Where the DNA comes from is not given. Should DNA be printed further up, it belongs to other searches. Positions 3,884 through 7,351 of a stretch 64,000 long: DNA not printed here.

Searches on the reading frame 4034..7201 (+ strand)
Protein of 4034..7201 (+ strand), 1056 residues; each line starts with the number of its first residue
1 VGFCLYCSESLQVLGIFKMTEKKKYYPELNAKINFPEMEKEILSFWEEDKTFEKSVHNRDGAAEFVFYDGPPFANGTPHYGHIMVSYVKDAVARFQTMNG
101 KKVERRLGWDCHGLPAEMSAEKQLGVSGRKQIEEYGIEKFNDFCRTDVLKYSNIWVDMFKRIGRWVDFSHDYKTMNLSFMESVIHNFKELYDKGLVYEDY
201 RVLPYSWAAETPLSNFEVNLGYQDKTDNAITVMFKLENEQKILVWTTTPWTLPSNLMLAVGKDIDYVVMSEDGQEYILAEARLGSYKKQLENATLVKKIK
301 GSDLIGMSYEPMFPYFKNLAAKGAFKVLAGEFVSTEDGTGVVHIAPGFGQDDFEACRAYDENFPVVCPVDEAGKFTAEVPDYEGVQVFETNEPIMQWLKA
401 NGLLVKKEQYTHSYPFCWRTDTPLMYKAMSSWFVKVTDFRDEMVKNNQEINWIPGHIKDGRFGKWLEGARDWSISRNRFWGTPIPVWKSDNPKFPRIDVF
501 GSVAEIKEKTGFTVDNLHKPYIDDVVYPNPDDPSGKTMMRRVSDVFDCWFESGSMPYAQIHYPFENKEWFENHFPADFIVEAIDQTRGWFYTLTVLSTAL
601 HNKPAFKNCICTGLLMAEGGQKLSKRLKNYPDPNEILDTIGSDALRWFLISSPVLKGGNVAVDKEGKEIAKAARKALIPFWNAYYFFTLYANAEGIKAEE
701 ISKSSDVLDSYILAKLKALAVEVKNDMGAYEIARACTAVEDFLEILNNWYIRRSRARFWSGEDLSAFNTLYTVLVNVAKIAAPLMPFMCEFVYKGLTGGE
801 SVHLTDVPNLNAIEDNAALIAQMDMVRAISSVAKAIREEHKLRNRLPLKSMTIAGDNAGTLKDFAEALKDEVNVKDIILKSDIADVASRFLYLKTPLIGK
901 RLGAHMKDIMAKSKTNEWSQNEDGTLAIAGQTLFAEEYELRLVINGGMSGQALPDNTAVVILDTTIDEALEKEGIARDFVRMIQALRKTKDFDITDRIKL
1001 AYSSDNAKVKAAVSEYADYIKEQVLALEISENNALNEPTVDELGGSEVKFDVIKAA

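Call 9: search_protein_families(library=pfam, proteins=[window:4034-7201:+], max_evalue=0.001)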
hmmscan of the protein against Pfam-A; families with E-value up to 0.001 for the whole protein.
window:4034-7201:+ (1056 aa): 4 families
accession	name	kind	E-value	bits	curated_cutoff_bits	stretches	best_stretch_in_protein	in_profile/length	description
PF00133.28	tRNA-synt_1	-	1.5e-135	452.6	22.7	1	42-656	2-409/414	tRNA synthetases class I (I, L, M and V)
PF19302.4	DUF5915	-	5.4e-31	108.1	27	1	867-1054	3-194/195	Domain of unknown function (DUF5915)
PF08264.19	Anticodon_1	-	1.1e-25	90.7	25.1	1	709-849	1-145/148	Anticodon-binding domain of tRNA ligase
PF09334.17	tRNA-synt_1g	-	2.5e-17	63.1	20.1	1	72-148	8-83/391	tRNA synthetases class I (M)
